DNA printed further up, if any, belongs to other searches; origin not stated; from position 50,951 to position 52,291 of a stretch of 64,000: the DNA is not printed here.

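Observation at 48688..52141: Translationally coupled operon linking a PG amidase, a MamK-like actin and a transmembrane PilZ-AMIN c-di-GMP receptor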

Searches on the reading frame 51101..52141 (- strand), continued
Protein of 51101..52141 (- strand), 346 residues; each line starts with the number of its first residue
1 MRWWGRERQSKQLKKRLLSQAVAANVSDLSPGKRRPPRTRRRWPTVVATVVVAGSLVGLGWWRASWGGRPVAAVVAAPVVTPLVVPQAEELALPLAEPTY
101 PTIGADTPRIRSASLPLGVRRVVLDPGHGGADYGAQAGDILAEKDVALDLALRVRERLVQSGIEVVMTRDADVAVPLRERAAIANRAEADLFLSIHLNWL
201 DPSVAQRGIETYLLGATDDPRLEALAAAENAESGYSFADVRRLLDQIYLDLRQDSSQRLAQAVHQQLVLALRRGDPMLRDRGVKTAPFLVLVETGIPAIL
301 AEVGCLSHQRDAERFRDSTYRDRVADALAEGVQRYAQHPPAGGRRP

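Call 71: find_homologous_proteins(query=window:51104-52141:-, max_evalue=1e-30)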
Query window:51104-52141:- (346 aa): 1770 proteins with E <= 1e-30 among 8000 candidates; the best 120 are listed.
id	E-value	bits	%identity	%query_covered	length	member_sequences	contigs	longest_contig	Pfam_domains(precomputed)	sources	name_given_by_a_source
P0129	1.8e-220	749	100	100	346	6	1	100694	PF01520.24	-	-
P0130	8.1e-123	428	65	100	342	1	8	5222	PF01520.24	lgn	-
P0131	1.1e-112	395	61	97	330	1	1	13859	PF01520.24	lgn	-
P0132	9.3e-108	378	59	99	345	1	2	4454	PF01520.24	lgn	-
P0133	3.4e-79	284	49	95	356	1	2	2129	PF01520.24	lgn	-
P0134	4.7e-78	281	59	67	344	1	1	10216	PF01520.24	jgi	jgi:N-acetylmuramoyl-L-alanine amidase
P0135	2.9e-77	278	46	97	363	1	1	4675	PF01520.24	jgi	jgi:N-acetylmuramoyl-L-alanine amidase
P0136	5.2e-77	277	46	98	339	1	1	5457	PF01520.24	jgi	jgi:N-acetylmuramoyl-L-alanine amidase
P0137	3.8e-76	274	57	66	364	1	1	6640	PF01520.24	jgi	jgi:N-acetylmuramoyl-L-alanine amidase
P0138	4.5e-76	274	51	84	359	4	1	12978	PF01520.24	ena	-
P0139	2.3e-75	272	48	94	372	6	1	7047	PF01520.24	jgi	-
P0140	2.9e-75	272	46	96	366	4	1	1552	PF01520.24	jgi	-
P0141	3.7e-75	271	47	93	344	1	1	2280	PF01520.24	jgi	jgi:N-acetylmuramoyl-L-alanine amidase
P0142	5.6e-75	271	51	84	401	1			PF01520.24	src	-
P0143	5.7e-75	271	46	92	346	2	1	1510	PF01520.24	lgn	-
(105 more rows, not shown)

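Call 77: predict_structure(alignment_id=A6)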
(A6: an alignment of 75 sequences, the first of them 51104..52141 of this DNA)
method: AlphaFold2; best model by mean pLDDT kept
length: 346 residues; sequences in the alignment: 75
mean_pLDDT: 80.6   pTM: 0.68
mean pLDDT of the five models: 80.6, 79.6, 76.9, 75.9, 75.2
residues with pLDDT >= 90: 158; 70-90: 77; 50-70: 87; < 50: 24
segments of 3 or more residues with pLDDT < 50: 40-42, 67-71, 73-78, 343-346
pLDDT, mean of each block of 10 residues (from residue 1): 71 87 67 49 58 65 54 48 57 53 61 74 97 92 98 98 98 96 95 94 81 91 88 81 66 89 98 95 92 90 94 96 98 89 48
secondary structure, 60 per line:
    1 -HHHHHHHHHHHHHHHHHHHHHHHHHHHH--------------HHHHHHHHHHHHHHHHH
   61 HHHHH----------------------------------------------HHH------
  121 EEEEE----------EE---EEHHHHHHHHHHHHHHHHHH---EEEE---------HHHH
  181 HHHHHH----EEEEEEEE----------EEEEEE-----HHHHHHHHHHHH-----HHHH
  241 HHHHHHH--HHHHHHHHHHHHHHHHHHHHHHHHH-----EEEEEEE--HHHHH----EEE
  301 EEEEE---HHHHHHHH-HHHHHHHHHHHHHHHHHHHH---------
elements in order: H2-29 H44-65 E121-125 H143-160 E164-167 H177-186 E191-198 E209-214 H220-231 H237-247 H250-274 E280-286 H289-293 E298-305 H309-316 H318-337

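Call 80: fold_search(model_id=the predicted structure, library=pdb)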
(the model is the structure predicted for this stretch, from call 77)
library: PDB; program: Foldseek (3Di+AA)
matches with E <= 10: 1223; with E <= 0.001: 37
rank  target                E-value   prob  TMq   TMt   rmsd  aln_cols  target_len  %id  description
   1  8c2o_A                7.1e-18  1.00  0.55  0.81   3.3       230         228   31  Structure of E. coli AmiA (released 2023-06-14)
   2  5emi                  1.0e-17  1.00  0.49  0.92   1.7       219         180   32  N-acetylmuramoyl-L-alanine amidase AmiC2 of Nostoc punctiforme (released 2016-02-10)
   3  8c2o_B                1.0e-17  1.00  0.55  0.82   3.1       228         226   31  Structure of E. coli AmiA (released 2023-06-14)
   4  4bin                  3.3e-17  1.00  0.51  0.50   4.0       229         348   28  Crystal structure of the E. coli N-acetylmuramoyl-L-alanine amidase AmiC (released 2013-08-21)
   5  4rn7                  4.7e-17  1.00  0.50  0.91   3.2       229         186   29  The crystal structure of N-acetylmuramoyl-L-alanine amidase from Clostridium difficile 630 (released 2014-11-05)
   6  3ne8                  8.4e-17  1.00  0.53  0.79   4.2       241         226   30  The crystal structure of a domain from N-acetylmuramoyl-l-alanine amidase of Bartonella henselae str. Houston-1 (released 2010-07-14)
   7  1jwq                  1.9e-16  1.00  0.49  0.92   1.6       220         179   30  Structure of the catalytic domain of CwlV, N-acetylmuramoyl-L-alanine amidase from Bacillus(Paenibacillus) polymyxa var. (released 2003-11-18)
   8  7rag_B                7.8e-16  1.00  0.48  0.82   2.6       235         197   26  Structure of the CwlD amidase from Clostridioides difficile in complex with the GerS lipoprotein (released 2021-09-08)
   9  7tj4_D                4.3e-15  1.00  0.45  0.87   2.3       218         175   26  Structure of the S. aureus amidase LytH and activator ActH extracellular domains (released 2022-07-06)
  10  5j72_A                5.5e-15  1.00  0.47  0.26   4.9       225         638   26  Cwp6 from Clostridium difficile (released 2017-02-08)
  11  9a7d_A                6.1e-15  1.00  0.47  0.32   2.9       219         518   26  Integrative model of YRVJ-YACD by crosslinking MS and deep learning (released 2024-09-18)
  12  8c0j_A                1.8e-14  1.00  0.51  0.85   6.0       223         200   26  Structure of AmiB enzymatic domain bound to the EnvC LytM domain (released 2023-06-14)
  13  7tj4_B                2.8e-14  1.00  0.47  0.89   2.4       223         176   26  Structure of the S. aureus amidase LytH and activator ActH extracellular domains (released 2022-07-06)
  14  8c0j_C                3.2e-14  1.00  0.50  0.85   6.5       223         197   24  Structure of AmiB enzymatic domain bound to the EnvC LytM domain (released 2023-06-14)
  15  4lq6                  2.4e-13  1.00  0.47  0.74   5.4       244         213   19  Crystal structure of Rv3717 reveals a novel amidase from M. tuberculosis (released 2013-12-04)
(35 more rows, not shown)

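Call 82: find_related_loci(query=L213:4788-5801:+, collection=genome_contigs, flank=5000)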
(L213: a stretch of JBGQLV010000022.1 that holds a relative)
Query L213:4788-5801:+ (338 aa) in genome_contigs; peptide patterns used: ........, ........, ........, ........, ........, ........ (x = any residue, [..] = any of these).
161 stretches matched a pattern; 83 encode a relative of the query (tblastn E <= 1e-3); the best 80 are kept; 77 distinct loci.
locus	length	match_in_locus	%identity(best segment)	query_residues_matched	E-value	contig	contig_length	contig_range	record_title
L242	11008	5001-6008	88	3-338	0e+0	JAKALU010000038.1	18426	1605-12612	MAG: Nitrospirae bacterium isolate WY5.bin134 NODE_4861_length_18426_cov_1.396962, whole genome shotgun sequence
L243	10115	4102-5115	86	1-338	0e+0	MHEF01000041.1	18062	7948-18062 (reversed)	MAG: Nitrospirae bacterium RBG_13_39_12 RBG_13_scaffold_1591, whole genome shotgun sequence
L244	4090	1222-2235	86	1-338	0e+0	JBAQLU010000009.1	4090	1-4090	MAG: Thermodesulfovibrionales bacterium isolate MFD12052_ilm_asm_bin4 k127_28584, whole genome shotgun sequence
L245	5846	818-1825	86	3-338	0e+0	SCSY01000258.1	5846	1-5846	MAG: Nitrospirae bacterium isolate FW300_bin.22 FW300_bin.22-135836, whole genome shotgun sequence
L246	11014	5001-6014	86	1-338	0e+0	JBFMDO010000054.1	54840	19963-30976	MAG: Nitrospirota bacterium isolate MAG221 MAG221_54, whole genome shotgun sequence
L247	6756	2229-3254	85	1-338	0e+0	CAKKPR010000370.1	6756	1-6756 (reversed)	Thermodesulfovibrionales bacterium isolate Hainich-H41-bin280-1 genome assembly, contig: H41-bin280_1_Hain_H41_02um_R3_9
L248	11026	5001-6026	84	1-338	0e+0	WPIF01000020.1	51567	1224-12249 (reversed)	MAG: Nitrospirae bacterium isolate X2_MetaBAT.7 scaffold_202, whole genome shotgun sequence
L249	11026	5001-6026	84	1-338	0e+0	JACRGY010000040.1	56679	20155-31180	MAG: Nitrospirae bacterium isolate NC_groundwater_1763_Pr3_B-0.1um_44_11 SR-2_scaffold_141_597664, whole genome shotgun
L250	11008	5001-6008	84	3-338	0e+0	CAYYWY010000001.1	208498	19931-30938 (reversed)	MAG TPA_asm: uncultured Nitrospiraceae bacterium isolate SRP290908_co1_101 genome assembly, contig: NODE_38_length_20849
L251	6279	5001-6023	84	1-338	0e+0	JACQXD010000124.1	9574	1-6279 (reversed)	MAG: Nitrospirae bacterium isolate NC_groundwater_1506_Pr4_B-0.1um_42_4 SR1-18-B1_scaffold_157119, whole genome shotgun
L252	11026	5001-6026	83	1-338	0e+0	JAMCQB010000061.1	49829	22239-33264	MAG: Nitrospirae bacterium isolate FK_Sedi_A_Bin.59 NODE_1218_length_49829_cov_3.92039, whole genome shotgun sequence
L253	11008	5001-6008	84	3-338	0e+0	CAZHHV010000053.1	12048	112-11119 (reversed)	MAG TPA_asm: uncultured Nitrospiraceae bacterium isolate binchicken_co232_94 genome assembly, contig: NODE_10425_length_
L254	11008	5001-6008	83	3-338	0e+0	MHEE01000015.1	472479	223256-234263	MAG: Nitrospirae bacterium GWF2_44_13 gwf2_scaffold_38, whole genome shotgun sequence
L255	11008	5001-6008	83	3-338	0e+0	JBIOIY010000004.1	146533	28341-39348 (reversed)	MAG: Thermodesulfovibrionales bacterium isolate GcC11-22 k141_459885_length_146533_cov_161.3341, whole genome shotgun se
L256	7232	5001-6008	83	3-338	0e+0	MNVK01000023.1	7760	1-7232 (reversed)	MAG: Nitrospirae bacterium CG1_02_44_142 cg1_0.2_scaffold_9956_c, whole genome shotgun sequence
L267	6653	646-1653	80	3-338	0e+0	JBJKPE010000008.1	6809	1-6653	MAG: Thermodesulfovibrionales bacterium isolate Bin_113 S1Ck127_349902_flag_0_multi_21.9686_len_6809, whole genome shotg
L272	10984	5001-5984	81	11-338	0e+0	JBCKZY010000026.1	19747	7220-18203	Thermodesulfovibrionia bacterium isolate SLM_LV1_0208-G10 Node_26_length_19747_cov_62.995079, whole genome shotgun seque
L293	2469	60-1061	65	4-338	9e-164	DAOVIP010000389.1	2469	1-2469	MAG TPA_asm: Candidatus Aminicenantes bacterium isolate CSMAG_1370 CSMAG_1370_k141_5865121_length_2469_cov_6.0000, whole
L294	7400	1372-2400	66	1-338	1e-153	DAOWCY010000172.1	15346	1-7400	MAG TPA_asm: Candidatus Aminicenantes bacterium isolate CSMAG_1899 CSMAG_1899_k141_6527669_length_15346_cov_12.9669, who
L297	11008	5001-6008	65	2-338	4e-148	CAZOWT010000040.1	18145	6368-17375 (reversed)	MAG TPA_asm: uncultured Clostridia bacterium isolate binchicken_co129_912 genome assembly, contig: NODE_9005_length_1814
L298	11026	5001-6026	66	1-338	1e-147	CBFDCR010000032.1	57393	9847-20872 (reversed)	MAG TPA_asm: uncultured bacterium isolate SRR26215683_binner23_Refined_38 genome assembly, contig: ERZ25073488.102, whol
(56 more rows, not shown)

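Call 91: search_protein_families(library=pfam, proteins=[L297:6283-8676:+, L293:1249-2469:+, L272:6280-7236:+, L267:1695-2465:+, L294:2594-4651:+, L298:6083-7258:+], max_evalue=0.01)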
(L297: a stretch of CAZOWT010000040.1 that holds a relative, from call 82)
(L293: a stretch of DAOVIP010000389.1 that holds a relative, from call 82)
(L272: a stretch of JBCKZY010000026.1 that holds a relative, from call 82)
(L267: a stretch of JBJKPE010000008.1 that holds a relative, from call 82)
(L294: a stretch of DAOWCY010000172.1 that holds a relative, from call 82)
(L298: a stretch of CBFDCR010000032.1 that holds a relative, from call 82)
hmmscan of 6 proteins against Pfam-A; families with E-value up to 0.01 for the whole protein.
L297:6283-8676:+ (798 aa): 19 families
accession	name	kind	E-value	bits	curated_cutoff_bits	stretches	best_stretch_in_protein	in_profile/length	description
PF00069.31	Pkinase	-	9.4e-54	183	31.7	1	9-256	1-253/263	Protein kinase domain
PF07714.23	PK_Tyr_Ser-Thr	-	3.7e-43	148.1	23.1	1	10-256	2-250/258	Protein tyrosine and serine/threonine kinase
PF14559.12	TPR_19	-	4.7e-16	59.3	25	2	503-574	2-66/68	Tetratricopeptide repeat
PF01636.29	APH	-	1.1e-08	35.6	23.2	1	124-155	166-198/239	Phosphotransferase enzyme family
PF14531.12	Kinase-like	-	7.4e-07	29.1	25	1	113-229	151-275/289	Kinase-like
PF13428.12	TPR_14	-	1.1e-06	29.2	23.5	0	505-533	14-42/44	Tetratricopeptide repeat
PF00515.34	TPR_1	-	2.6e-06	27.4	27.8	0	611-632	11-32/34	Tetratricopeptide repeat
PF07719.23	TPR_2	-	3.5e-06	27.1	27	0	567-599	1-33/34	Tetratricopeptide repeat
PF03109.22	ABC1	-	4e-06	26.6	22.9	1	65-155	125-215/244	ABC1 atypical kinase-like domain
PF13424.12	TPR_12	-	1.9e-05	25.2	30.1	0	504-538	15-50/77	Tetratricopeptide repeat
PF13414.12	TPR_11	-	2e-05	24.6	26.8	0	506-537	8-39/42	TPR repeat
PF17667.7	Pkinase_fungal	-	4e-05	22.9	24.1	1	101-190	283-375/387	Fungal protein kinase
PF23914.1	TPR_CcmH_CycH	-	9.1e-05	22.8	42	1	505-598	63-152/158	Cytochrome c-type biogenesis protein H TPR domain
PF25062.1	ARM_TT21_N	-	0.00047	20.4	40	1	544-688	77-221/222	Tetratricopeptide repeat protein 21 N-terminal ARM repeat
PF13431.12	TPR_17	-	0.00064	20.2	24.4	0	515-550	2-32/34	Tetratricopeptide repeat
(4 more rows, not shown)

L293:1249-2469:+ (407 aa): 6 families
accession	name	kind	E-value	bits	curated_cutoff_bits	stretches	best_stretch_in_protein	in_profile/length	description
PF00069.31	Pkinase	-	3.1e-51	174.7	31.7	1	9-231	1-214/263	Protein kinase domain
PF07714.23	PK_Tyr_Ser-Thr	-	1.6e-39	136.2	23.1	1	10-260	2-248/258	Protein tyrosine and serine/threonine kinase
PF14531.12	Kinase-like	-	6.4e-06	26.1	25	1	68-221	110-258/289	Kinase-like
PF17667.7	Pkinase_fungal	-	9.1e-05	21.8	24.1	1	127-195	300-374/387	Fungal protein kinase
PF01636.29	APH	-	0.00026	21.3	23.2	0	127-161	163-198/239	Phosphotransferase enzyme family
PF03109.22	ABC1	-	0.0017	18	22.9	0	123-161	177-215/244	ABC1 atypical kinase-like domain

L272:6280-7236:+ (319 aa): 14 families
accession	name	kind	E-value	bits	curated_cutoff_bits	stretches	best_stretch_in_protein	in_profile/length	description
PF13181.12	TPR_8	-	1e-14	53.8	25.7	1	275-306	2-33/34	Tetratricopeptide repeat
PF07719.23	TPR_2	-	1.3e-14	53.4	27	2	275-304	2-31/34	Tetratricopeptide repeat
PF14559.12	TPR_19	-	3.4e-13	50.2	25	2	254-301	5-52/68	Tetratricopeptide repeat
PF00515.34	TPR_1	-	6.7e-13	48.3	27.8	0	241-271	2-32/34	Tetratricopeptide repeat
PF13431.12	TPR_17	-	3.1e-12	46.2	24.4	1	263-294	2-33/34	Tetratricopeptide repeat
PF13432.12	TPR_16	-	2.4e-11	44.3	32.7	1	213-271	4-62/65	Tetratricopeptide repeat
PF05036.18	SPOR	-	3.2e-10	40.6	21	1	32-102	3-73/76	SPOR domain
PF13414.12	TPR_11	-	9.3e-09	35.3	26.8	1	255-288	9-42/42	TPR repeat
PF13428.12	TPR_14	-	1.1e-08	35.4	23.5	0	211-243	6-38/44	Tetratricopeptide repeat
PF13424.12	TPR_12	-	1.7e-08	35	30.1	2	209-270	6-75/77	Tetratricopeptide repeat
PF13174.12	TPR_6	-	1.1e-07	32.4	26.3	1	275-301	1-27/33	Tetratricopeptide repeat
PF12895.13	ANAPC3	-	1.6e-06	28.7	27.2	1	185-264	2-80/82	Anaphase-promoting complex, cyclosome, subunit 3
PF13176.12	TPR_7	-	7.5e-05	23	27.9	0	276-305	1-30/36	Tetratricopeptide repeat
PF23914.1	TPR_CcmH_CycH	-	0.00031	21.1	42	1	196-300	40-147/158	Cytochrome c-type biogenesis protein H TPR domain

L267:1695-2465:+ (257 aa): 2 families
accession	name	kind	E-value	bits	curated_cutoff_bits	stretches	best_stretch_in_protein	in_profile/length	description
PF04366.17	Ysc84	-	7.8e-38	129.5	25.1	1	125-249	1-126/127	Las17-binding protein actin regulator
PF06577.17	EipA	-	0.0043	17.3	30.8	1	93-178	47-126/160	Envelope integrity protein A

L294:2594-4651:+ (686 aa): 5 families
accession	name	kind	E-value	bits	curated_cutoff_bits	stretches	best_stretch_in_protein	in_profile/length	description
PF06798.17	PrkA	-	1.6e-36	126.8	25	1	410-678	2-255/255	PrkA serine protein kinase C-terminal domain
PF08298.17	AAA_PrkA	-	1.3e-14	54.5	25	2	231-353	188-309/358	PrkA AAA domain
PF07728.20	AAA_5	-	0.00029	21.3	22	0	91-111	3-23/139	AAA domain (dynein-related subfamily)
PF00910.28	RNA_helicase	-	0.0015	19.4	21.5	0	91-136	2-47/105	RNA helicase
PF05272.17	VapE-like_dom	-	0.0082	16.1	25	0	71-110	35-74/217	Virulence-associated protein E-like domain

L298:6083-7258:+ (392 aa): 6 families
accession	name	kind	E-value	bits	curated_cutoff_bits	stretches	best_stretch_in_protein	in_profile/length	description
PF00155.27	Aminotran_1_2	-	5.5e-63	213.8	19.7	1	47-384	18-360/361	Aminotransferase class I and II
PF01041.23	DegT_DnrJ_EryC1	-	5.7e-13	49.2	19.8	1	105-208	50-147/360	DegT/DnrJ/EryC1/StrS aminotransferase family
PF00266.25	Aminotran_5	-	6.7e-07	29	21.5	1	89-208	55-177/371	Aminotransferase class-V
PF01053.26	Cys_Met_Meta_PP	-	2.3e-06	26.9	27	1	106-208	76-175/381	Cys/Met metabolism PLP-dependent enzyme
PF01212.27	Beta_elim_lyase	-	0.00082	19.2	27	1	109-208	62-170/288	Beta-eliminating lyase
PF12897.13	Asp_aminotransf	-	0.0022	17.3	27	1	94-264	99-275/421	Aspartate amino-transferase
